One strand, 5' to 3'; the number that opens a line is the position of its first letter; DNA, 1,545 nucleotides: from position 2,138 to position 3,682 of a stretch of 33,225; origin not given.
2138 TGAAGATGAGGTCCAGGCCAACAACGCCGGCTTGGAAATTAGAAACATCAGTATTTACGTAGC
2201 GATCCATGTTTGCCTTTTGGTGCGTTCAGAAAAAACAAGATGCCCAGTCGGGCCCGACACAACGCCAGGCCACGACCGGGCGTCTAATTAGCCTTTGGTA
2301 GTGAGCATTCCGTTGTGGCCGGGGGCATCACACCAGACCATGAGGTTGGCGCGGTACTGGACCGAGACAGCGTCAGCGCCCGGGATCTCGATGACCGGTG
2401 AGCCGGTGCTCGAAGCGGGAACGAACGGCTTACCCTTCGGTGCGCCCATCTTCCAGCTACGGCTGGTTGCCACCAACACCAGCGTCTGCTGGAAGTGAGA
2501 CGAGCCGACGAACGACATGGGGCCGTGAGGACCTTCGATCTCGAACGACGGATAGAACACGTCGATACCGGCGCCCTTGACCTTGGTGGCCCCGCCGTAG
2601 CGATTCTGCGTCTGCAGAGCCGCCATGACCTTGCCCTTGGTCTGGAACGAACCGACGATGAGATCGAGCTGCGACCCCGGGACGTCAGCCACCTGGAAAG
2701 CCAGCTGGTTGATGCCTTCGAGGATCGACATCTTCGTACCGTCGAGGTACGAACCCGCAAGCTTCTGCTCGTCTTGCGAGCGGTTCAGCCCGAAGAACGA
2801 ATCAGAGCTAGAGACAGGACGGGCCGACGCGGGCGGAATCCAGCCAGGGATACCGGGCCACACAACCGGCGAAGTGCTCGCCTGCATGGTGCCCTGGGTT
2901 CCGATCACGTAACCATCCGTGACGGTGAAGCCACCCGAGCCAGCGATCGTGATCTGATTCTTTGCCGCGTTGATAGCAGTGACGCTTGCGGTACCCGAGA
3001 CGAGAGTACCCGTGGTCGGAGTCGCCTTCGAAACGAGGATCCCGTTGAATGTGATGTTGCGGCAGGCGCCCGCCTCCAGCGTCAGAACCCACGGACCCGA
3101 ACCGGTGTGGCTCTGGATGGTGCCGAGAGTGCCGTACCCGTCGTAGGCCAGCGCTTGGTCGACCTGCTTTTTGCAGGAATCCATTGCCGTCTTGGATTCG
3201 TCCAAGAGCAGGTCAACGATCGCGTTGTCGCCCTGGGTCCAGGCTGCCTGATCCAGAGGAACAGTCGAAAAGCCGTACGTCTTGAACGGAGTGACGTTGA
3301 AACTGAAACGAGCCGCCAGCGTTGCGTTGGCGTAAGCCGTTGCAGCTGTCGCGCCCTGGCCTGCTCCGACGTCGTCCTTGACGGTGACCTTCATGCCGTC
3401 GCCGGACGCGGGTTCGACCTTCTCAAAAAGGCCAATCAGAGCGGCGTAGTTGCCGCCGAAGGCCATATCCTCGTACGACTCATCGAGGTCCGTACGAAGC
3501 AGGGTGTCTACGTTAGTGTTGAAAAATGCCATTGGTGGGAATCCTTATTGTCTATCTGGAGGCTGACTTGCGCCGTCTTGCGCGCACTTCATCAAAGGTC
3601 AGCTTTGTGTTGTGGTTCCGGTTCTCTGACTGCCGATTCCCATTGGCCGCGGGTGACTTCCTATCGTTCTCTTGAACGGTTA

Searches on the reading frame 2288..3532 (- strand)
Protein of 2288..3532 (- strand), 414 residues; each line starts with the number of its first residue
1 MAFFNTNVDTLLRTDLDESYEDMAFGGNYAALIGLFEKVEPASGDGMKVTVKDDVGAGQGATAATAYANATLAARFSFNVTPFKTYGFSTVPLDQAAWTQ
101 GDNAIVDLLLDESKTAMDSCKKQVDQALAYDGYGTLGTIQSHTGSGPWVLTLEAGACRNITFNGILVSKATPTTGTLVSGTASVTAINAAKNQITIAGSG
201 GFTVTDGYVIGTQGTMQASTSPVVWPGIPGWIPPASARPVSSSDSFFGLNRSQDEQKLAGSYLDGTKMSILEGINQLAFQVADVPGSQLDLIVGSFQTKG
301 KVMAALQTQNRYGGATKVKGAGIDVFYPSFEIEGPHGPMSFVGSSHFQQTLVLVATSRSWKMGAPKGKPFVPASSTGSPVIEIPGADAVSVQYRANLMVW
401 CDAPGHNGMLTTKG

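Call 9: search_protein_families(library=pfam, proteins=[window:2288-3532:-], max_evalue=0.01)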
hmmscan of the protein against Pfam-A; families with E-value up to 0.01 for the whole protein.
window:2288-3532:- (414 aa): 0 families

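Call 23: find_encoding_contigs(protein=window:2288-3532:-, flank=10000, max_places=10)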
Protein window:2288-3532:- (414 aa): 2 contigs read that carry it; 1 place shown.
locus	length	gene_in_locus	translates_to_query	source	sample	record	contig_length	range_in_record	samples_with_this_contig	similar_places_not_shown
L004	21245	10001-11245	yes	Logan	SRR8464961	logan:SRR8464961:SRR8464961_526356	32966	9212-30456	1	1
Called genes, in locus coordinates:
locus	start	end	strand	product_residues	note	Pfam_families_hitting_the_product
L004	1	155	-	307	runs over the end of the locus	-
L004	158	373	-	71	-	-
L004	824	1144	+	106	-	-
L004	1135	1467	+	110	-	PF02945:Endonuclease_7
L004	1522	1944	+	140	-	-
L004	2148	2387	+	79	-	-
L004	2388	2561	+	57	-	-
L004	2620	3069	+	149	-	-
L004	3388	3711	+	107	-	-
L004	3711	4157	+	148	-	-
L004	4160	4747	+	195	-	-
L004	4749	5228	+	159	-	-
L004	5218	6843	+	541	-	-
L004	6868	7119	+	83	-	-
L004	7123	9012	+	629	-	-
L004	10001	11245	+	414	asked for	-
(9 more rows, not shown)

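Call 24: find_homologous_proteins(query=window:2288-3532:-)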
Query window:2288-3532:- (414 aa): 91 proteins with E <= 0.001 among 8000 candidates.
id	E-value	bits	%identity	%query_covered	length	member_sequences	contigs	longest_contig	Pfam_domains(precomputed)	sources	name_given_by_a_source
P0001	4.3e-273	923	100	100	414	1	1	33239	-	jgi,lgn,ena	-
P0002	6.1e-239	811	88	100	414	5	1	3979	-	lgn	-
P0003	7.0e-232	788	86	100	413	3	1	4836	-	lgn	-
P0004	3.4e-227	772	84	100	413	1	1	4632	-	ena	-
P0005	1.5e-156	539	62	100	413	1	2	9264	-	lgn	-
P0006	1.5e-154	533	60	100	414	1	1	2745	-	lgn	-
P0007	1.8e-153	529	61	100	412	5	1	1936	-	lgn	-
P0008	4.7e-153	528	61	99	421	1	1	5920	-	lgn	-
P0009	5.1e-153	528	60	100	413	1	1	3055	-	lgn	-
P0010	9.8e-153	527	61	100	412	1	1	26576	-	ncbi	-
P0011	1.0e-152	527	61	100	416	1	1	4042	-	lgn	-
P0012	1.9e-152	526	61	100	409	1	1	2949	-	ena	-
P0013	1.1e-151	524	62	100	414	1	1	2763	-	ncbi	-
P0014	3.3e-151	522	60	100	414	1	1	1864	-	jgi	jgi:hypothetical protein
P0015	1.6e-147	510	60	100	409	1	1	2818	-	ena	-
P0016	1.7e-147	510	59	100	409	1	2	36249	-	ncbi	-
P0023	8.6e-141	488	58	100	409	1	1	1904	-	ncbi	-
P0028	3.2e-135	469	55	100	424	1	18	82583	-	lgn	-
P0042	1.5e-129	451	54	99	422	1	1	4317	PF17236.9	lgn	-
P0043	2.0e-129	450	54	100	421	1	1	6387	PF17236.9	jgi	jgi:hypothetical protein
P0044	3.9e-128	446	53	100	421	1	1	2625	PF17236.9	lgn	-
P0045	1.5e-127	444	54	99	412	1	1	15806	-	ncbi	-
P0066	2.9e-120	420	54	99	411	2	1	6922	-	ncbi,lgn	-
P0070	1.1e-118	415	52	100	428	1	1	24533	PF17236.9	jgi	jgi:hypothetical protein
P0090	7.5e-71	257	37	99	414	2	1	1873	PF17236.9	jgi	jgi:hypothetical protein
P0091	1.5e-64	237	34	99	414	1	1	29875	PF17236.9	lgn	-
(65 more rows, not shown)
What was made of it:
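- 2288..3532 (-): Major capsid protein gene (SU10-type). Call 24 (relatives carry PF17236).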

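Call 25: find_encoding_contigs(protein=P0002, flank=10000, max_places=3)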
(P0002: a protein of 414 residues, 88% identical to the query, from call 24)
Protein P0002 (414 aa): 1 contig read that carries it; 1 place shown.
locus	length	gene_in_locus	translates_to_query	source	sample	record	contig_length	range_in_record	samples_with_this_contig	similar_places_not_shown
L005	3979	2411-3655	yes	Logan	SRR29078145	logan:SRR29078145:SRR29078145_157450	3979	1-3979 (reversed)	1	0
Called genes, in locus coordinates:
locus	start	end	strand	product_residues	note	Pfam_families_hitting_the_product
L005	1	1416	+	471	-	?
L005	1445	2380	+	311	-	-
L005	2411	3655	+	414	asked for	-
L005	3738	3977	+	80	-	?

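Call 26: find_encoding_contigs(protein=P0003, flank=10000, max_places=3)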
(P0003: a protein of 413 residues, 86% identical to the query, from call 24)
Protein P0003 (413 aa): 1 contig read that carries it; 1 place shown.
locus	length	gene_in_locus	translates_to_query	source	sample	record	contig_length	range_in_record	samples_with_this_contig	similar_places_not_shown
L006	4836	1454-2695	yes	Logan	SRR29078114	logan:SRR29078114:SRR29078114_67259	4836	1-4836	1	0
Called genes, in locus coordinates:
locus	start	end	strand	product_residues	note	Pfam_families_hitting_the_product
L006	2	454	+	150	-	?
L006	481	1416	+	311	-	-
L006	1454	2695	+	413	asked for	-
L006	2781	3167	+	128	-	-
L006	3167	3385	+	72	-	-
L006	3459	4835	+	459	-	?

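Call 27: find_encoding_contigs(protein=P0004, flank=10000, max_places=3)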
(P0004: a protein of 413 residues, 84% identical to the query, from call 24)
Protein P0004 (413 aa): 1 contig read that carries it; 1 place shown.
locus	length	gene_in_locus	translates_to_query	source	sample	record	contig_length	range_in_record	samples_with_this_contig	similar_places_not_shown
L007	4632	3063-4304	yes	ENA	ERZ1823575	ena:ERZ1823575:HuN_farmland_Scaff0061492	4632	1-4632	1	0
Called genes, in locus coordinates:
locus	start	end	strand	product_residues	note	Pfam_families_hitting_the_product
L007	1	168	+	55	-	?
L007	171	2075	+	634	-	-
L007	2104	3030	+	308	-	-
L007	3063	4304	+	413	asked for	-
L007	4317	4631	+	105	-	?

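Call 31: find_related_loci(query=A3, collection=viral_contigs, flank=10000)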
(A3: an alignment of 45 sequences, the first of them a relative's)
Query A3 (414 aa) in viral_contigs; peptide patterns used: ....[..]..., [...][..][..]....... (x = any residue, [..] = any of these).
44 stretches matched a pattern; 18 encode a relative of the query (tblastn E <= 1e-3); 18 distinct loci.
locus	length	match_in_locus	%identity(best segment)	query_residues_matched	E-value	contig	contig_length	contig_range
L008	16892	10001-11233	61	1-413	2e-163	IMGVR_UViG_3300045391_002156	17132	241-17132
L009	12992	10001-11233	61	1-413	2e-163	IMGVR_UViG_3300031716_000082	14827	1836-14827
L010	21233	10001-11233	61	1-413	5e-161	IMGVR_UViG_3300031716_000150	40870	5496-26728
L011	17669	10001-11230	55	1-411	1e-134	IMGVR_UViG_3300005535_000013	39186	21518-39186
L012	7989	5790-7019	55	1-411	1e-134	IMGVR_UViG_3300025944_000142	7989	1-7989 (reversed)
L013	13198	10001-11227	57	1-411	6e-134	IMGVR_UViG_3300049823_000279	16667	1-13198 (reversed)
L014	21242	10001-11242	53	1-411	2e-129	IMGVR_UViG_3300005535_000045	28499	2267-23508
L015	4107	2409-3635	53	1-411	7e-127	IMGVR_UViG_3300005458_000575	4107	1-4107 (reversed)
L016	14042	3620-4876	53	1-411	2e-123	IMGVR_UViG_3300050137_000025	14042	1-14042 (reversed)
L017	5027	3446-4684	54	1-411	2e-121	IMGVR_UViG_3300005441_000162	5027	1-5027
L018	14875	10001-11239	52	1-411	3e-119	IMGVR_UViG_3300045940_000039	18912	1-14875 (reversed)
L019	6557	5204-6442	52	1-411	3e-119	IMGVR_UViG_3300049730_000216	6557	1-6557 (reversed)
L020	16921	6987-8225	52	1-411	3e-119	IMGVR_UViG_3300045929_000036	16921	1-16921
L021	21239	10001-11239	42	1-413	8e-98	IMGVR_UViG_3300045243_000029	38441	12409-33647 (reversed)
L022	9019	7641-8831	23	18-411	2e-15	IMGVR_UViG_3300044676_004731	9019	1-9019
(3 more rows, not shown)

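Call 32: find_related_loci(query=A3, collection=genome_contigs, flank=10000)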
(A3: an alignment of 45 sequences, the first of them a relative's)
Query A3 (414 aa) in genome_contigs; peptide patterns used: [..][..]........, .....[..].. (x = any residue, [..] = any of these).
77 stretches matched a pattern, but none encodes a relative of the query by tblastn (E <= 1e-3).
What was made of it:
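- Tried and rejected: MCP profile against GTDB species genomes: no prophage found (call 32).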

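Call 36: search_dna_similar(query=window:2288-3532:-, collection=phages, mode=protein, max_rows=25)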
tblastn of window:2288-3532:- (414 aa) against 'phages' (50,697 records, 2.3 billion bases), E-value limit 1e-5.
No match.

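Call 40: list_cluster_members(proteins=[P0010, P0016, P0045, P0013, P0023, P0066, P0001])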
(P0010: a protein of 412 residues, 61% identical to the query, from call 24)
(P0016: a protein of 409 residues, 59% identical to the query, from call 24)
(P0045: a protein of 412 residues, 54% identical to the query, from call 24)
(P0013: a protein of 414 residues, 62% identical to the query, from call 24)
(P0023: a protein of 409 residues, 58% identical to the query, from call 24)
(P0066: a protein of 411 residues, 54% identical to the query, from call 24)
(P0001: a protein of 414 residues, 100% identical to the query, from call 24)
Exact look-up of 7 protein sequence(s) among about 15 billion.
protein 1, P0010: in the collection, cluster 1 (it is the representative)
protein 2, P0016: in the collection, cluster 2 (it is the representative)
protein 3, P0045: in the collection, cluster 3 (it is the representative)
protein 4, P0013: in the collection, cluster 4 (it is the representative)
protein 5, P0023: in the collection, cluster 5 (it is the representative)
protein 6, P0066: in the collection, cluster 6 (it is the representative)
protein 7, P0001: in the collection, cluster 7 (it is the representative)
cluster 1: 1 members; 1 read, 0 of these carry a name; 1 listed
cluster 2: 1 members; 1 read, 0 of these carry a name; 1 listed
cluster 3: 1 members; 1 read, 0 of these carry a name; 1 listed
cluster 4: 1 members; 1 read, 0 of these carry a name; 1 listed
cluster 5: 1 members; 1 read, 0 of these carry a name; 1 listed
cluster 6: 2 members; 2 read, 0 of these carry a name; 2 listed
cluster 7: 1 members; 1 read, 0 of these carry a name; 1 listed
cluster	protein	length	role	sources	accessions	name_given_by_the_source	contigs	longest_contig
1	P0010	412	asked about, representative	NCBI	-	-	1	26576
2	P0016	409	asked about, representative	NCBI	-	-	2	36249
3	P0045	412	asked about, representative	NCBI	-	-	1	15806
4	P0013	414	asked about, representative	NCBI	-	-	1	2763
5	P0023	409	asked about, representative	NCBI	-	-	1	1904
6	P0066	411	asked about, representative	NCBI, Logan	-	-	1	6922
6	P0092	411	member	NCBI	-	-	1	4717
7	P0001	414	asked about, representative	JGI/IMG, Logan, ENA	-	-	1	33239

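Call 41: find_encoding_contigs(protein=P0016, flank=10000, max_places=2)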
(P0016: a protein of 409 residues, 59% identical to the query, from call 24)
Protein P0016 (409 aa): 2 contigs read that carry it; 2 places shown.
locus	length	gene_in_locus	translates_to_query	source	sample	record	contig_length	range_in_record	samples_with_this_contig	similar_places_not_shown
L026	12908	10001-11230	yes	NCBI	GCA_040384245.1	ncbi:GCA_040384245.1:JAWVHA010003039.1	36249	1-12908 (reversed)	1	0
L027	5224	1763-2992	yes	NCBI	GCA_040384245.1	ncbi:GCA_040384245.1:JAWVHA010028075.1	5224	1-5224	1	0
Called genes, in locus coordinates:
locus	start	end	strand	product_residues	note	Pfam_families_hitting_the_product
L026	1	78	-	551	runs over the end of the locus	PF04851:ResIII, PF00270:DEAD, PF18766:SWI2_SNF2, PF00271:Helicase_C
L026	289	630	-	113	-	-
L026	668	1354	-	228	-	PF12684:DUF3799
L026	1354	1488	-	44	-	-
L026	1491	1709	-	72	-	-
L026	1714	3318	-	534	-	PF03237:Terminase_6N (weak), PF04466:Terminase_3 (faint), PF17289:Terminase_6C (faint)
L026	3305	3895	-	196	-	-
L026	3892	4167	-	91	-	-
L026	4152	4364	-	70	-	-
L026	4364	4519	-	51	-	-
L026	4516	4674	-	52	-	-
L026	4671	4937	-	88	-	-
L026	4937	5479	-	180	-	-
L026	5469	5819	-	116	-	-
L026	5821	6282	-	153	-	-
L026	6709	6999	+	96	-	-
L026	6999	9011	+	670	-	-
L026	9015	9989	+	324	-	-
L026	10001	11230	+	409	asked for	-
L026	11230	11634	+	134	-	-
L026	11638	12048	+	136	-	PF02945:Endonuclease_7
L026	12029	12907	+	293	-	?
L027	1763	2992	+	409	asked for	-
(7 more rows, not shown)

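Call 42: find_encoding_contigs(protein=P0028, flank=10000, max_places=2)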
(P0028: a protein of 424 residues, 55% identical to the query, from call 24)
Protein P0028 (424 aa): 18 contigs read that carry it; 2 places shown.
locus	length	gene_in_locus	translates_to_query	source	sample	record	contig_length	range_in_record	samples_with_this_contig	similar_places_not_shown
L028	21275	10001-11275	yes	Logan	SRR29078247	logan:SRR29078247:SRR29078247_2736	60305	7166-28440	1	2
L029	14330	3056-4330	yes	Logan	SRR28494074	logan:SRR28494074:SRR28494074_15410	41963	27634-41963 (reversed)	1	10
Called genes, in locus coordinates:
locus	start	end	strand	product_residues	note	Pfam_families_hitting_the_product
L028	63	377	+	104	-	-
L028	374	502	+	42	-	-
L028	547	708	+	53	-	-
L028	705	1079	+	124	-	-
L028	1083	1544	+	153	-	-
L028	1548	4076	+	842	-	PF07591:PT-HINT (weak), PF14890:Intein_splicing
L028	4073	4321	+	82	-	-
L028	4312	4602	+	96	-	-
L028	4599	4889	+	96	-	-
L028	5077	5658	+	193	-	-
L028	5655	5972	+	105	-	-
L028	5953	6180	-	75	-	-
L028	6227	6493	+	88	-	-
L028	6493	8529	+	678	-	-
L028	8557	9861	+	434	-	-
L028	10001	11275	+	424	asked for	-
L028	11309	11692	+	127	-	-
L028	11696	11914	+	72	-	-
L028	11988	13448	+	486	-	PF24175:SU10_adaptor (weak)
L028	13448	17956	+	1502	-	-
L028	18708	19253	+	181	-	-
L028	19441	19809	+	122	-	-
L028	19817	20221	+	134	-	-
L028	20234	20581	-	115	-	-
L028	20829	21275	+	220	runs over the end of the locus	-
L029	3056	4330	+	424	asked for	-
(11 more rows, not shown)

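Call 62: find_related_loci(query=window:2288-3532:-, collection=metagenome_contigs, flank=10000)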
Query window:2288-3532:- (414 aa) in metagenome_contigs; peptide patterns used: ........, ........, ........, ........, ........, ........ (x = any residue, [..] = any of these).
136 stretches matched a pattern; 18 encode a relative of the query (tblastn E <= 1e-3); 18 distinct loci.
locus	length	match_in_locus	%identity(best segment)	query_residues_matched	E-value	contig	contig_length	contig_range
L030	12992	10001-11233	61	1-413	2e-163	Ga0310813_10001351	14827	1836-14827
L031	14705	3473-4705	61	1-413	2e-163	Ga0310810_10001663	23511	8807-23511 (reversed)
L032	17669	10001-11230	55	1-411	8e-135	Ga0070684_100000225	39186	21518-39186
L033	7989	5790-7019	55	1-411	7e-135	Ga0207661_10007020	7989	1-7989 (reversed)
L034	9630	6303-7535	52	1-411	2e-130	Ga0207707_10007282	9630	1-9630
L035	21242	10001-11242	53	1-411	1e-129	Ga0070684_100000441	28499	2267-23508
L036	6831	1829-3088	55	1-413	3e-127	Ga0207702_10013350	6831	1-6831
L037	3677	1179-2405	53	1-411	6e-128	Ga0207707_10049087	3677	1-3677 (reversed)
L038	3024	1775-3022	55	1-409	5e-130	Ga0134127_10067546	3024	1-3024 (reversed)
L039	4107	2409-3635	53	1-411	5e-127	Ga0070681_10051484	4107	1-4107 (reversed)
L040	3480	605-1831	53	1-411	2e-128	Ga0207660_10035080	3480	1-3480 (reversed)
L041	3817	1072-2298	53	1-411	1e-127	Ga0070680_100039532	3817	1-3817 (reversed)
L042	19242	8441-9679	54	1-411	4e-121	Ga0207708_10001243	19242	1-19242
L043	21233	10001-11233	61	1-413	4e-161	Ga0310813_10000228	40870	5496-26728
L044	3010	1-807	60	146-413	7e-100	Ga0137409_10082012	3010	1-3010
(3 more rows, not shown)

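Call 118: search_protein_families(library=pfam, proteins=[L021:18371-19186:-, L028:20234-20704:-, L028:5953-6180:-, L021:19086-19376:+], max_evalue=0.01)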
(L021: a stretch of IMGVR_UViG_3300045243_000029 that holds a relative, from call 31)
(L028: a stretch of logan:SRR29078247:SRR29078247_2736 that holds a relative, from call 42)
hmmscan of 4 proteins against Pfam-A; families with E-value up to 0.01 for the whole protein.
L021:18371-19186:- (271 aa): 0 families

L028:20234-20704:- (156 aa): 25 families
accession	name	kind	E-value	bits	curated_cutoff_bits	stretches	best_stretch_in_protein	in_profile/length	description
PF04977.20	DivIC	-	1.8e-06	28.1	28.9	1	73-121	4-52/80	Septum formation initiator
PF10779.14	XhlA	-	1.1e-05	26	34.7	1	99-143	3-47/67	Haemolysin XhlA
PF11932.13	DUF3450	-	1.5e-05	24.9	32.6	1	72-155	9-92/241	Protein of unknown function (DUF3450)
PF00038.26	Filament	-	0.00022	21.4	40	1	83-151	200-268/313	Intermediate filament protein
PF23991.1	DUF7310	-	0.00024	21.9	40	0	83-125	27-69/83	Coiled-coil region of unknown function (DUF7310)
PF19111.5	DUF5798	-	0.00031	21.3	27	0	80-119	16-55/89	Family of unknown function (DUF5798)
PF00261.25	Tropomyosin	-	0.0004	20.3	38.6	1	81-153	22-101/242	Tropomyosin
PF12072.13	RNase_Y_N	-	0.00057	19.8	32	1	82-154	60-132/201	RNase Y N-terminal region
PF05531.17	NPV_P10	-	0.00063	20.6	29.8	1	99-152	10-59/75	Nucleopolyhedrovirus P10 protein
PF05667.16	CCDC22_CC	-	0.001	18.8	39.2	1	81-150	192-262/477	CCDC22 protein coiled-coil region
PF12329.13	TMF_DNA_bd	-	0.0012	19.2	35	1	90-153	9-72/74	TATA element modulatory factor 1 DNA binding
PF08614.16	ATG16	-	0.0015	19.2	33.7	1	83-141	99-157/200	Autophagy protein 16 (ATG16)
PF10473.14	CENP-F_leu_zip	-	0.0017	18.9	34.5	1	91-154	43-106/140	Leucine-rich repeats of kinetochore protein Cenp-F/LEK1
PF06810.17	Phage_scaffold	-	0.0026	18.2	35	1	84-150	15-78/170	Phage capsid assembly scaffolding protein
PF19220.6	Rod_CreS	-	0.0026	17.3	100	1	93-155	20-82/359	Crescentin, rod domain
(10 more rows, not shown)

L028:5953-6180:- (75 aa): 0 families

L021:19086-19376:+ (96 aa): 1 family
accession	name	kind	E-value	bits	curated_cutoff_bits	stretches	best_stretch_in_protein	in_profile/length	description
PF02945.21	Endonuclease_7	-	3.2e-10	40.2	23.6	1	41-91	9-61/82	Recombination endonuclease VII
